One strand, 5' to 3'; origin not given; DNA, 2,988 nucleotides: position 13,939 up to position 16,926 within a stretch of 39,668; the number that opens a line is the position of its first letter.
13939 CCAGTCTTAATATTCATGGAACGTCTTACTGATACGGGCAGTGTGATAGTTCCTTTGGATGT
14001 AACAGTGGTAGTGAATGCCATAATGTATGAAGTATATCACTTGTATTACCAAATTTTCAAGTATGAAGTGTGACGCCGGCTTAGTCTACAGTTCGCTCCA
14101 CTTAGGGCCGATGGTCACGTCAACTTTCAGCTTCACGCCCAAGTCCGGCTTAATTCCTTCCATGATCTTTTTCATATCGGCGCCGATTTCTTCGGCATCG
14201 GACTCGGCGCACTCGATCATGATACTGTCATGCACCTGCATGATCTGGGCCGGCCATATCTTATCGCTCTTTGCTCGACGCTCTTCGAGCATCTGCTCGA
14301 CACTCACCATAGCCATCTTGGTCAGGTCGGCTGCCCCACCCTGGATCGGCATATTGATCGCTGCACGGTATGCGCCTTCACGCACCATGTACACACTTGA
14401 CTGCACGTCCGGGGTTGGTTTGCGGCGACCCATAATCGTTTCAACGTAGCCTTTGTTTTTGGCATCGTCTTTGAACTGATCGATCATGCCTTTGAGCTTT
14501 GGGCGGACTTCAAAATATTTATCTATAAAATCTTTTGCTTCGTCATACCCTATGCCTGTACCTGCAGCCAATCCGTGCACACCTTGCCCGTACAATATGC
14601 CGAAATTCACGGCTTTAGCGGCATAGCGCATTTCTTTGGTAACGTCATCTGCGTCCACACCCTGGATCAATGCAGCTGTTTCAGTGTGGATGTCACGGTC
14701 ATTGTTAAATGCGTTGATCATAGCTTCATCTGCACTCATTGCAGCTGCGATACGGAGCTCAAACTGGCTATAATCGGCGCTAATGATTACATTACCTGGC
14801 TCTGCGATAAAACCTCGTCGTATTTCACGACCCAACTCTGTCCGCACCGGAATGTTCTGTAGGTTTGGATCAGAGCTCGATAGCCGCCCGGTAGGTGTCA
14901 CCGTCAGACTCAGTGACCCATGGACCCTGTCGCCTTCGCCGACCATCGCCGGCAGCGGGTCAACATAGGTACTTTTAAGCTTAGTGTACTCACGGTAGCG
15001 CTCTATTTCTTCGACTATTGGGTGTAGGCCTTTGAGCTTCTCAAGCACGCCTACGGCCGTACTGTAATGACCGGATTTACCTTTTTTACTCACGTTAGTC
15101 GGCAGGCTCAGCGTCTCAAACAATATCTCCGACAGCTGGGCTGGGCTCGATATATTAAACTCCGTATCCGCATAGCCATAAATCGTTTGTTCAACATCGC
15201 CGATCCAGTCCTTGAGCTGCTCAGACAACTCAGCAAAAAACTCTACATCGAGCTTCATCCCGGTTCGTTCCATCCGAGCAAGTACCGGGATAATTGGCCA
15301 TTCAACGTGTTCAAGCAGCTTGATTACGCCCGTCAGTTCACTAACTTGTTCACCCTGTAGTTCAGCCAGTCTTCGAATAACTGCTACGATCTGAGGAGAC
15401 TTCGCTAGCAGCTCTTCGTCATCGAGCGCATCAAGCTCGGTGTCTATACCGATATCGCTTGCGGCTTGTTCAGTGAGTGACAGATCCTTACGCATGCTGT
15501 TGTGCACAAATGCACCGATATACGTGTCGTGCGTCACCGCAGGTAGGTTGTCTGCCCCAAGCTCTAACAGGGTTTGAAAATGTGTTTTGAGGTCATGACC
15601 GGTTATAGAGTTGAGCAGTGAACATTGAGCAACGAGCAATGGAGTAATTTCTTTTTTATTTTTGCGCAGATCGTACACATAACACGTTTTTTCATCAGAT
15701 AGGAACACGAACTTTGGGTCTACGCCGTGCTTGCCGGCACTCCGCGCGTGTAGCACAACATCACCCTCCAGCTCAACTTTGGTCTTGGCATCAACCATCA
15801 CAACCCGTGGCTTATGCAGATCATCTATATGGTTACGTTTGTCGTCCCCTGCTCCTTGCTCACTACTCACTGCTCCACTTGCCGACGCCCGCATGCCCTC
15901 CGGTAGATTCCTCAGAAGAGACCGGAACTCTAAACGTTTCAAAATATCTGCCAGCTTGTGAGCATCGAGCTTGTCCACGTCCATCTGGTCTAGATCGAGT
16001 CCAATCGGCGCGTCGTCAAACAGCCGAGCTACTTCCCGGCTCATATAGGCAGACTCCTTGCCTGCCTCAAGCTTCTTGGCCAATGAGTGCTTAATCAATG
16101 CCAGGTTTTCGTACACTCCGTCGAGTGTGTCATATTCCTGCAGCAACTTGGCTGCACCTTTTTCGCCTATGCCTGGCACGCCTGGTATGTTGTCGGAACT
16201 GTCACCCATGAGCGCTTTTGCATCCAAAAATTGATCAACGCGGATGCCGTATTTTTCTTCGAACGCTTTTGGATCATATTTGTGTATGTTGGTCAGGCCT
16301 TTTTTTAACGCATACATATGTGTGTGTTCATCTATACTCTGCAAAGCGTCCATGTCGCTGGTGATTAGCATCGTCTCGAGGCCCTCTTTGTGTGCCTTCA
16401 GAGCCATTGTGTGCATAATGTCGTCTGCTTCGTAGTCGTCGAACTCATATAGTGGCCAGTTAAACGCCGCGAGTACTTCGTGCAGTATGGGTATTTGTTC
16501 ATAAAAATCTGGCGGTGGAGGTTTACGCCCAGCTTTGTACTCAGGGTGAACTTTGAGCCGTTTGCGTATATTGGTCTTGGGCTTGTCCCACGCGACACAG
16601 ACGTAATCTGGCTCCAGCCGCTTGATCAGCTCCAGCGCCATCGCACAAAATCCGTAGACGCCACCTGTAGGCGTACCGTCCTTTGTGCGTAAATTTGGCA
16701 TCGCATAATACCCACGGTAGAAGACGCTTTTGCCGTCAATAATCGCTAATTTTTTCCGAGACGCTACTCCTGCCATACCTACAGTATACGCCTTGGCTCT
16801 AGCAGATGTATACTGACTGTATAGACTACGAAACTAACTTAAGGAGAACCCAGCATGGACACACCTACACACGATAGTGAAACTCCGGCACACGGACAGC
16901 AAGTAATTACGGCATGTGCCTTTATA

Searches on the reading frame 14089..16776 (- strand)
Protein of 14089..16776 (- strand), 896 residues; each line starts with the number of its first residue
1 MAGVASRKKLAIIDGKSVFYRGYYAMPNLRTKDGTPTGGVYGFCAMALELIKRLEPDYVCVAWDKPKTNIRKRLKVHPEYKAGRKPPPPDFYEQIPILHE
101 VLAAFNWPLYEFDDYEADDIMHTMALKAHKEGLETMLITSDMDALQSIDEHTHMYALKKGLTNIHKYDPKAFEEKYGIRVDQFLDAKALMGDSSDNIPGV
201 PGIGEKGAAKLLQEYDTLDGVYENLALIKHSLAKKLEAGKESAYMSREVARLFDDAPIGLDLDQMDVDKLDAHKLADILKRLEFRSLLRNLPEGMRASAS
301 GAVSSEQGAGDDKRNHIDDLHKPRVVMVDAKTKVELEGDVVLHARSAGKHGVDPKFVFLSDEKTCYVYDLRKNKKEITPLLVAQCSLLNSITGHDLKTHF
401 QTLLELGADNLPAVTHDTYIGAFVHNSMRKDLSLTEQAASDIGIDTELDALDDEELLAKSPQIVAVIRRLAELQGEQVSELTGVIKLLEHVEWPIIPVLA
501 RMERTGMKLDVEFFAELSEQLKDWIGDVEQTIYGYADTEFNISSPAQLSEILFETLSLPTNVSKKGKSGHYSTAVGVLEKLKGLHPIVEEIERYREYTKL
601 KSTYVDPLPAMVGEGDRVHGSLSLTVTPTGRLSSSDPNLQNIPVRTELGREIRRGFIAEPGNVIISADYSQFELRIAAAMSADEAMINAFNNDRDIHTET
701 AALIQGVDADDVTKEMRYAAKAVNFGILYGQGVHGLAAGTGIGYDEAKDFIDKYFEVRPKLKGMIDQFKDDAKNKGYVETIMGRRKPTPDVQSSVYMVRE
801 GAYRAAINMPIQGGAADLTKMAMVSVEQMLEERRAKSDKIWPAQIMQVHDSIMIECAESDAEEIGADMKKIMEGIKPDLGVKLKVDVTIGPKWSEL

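Call 30: search_protein_families(library=pfam, proteins=[window:14089-16776:-])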
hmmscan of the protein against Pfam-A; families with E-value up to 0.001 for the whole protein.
window:14089-16776:- (896 aa): 3 families
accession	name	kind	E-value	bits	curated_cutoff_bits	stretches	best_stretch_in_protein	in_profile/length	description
PF00476.26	DNA_pol_A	-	5.3e-134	447.4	34.3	1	513-895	3-381/381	DNA polymerase family A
PF02739.22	5_3_exonuc_N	-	7.5e-48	162.8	34.3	1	9-177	1-164/164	5'-3' exonuclease, N-terminal resolvase-like domain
PF01367.25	5_3_exonuc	-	2.1e-30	105.5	40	1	180-271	3-95/97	5'-3' exonuclease, C-terminal SAM fold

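Call 70: find_homologous_proteins(query=window:14089-16776:-, max_evalue=1e-50)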
Query window:14089-16776:- (896 aa): 8000 proteins with E <= 1e-50 among 8000 candidates; the best 120 are listed.
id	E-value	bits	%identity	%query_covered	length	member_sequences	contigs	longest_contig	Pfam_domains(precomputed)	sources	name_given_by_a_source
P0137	0.0e+0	2022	100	100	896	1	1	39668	PF01367.26,PF02739.23,PF00476.27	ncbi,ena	-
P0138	0.0e+0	1580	78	99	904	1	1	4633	PF01367.26,PF02739.23,PF00476.27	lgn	-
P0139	0.0e+0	1577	78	100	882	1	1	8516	PF01367.26,PF02739.23,PF00476.27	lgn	-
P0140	0.0e+0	1513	77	97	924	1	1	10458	PF01367.26,PF02739.23,PF00476.27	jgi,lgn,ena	-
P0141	0.0e+0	1503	74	100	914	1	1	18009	PF01367.26,PF02739.23,PF00476.27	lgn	-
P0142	0.0e+0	1488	75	100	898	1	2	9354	PF01367.26,PF02739.23,PF00476.27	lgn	-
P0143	0.0e+0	1483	73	100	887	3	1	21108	PF01367.26,PF02739.23,PF00476.27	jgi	-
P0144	0.0e+0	1475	73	100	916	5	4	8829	PF01367.26,PF02739.23,PF00476.27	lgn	-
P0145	0.0e+0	1475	73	100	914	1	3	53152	PF01367.26,PF02739.23,PF00476.27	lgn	-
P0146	0.0e+0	1474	73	99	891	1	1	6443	PF01367.26,PF02739.23,PF00476.27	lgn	-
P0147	0.0e+0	1466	73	99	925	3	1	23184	PF01367.26,PF02739.23,PF00476.27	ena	-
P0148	0.0e+0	1459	73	100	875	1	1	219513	PF01367.26,PF02739.23,PF00476.27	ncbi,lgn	-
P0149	0.0e+0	1458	73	100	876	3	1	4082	PF01367.26,PF02739.23,PF00476.27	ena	-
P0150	0.0e+0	1449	72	99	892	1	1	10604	PF01367.26,PF02739.23,PF00476.27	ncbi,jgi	-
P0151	0.0e+0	1445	73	99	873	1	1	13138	PF01367.26,PF02739.23,PF00476.27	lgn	-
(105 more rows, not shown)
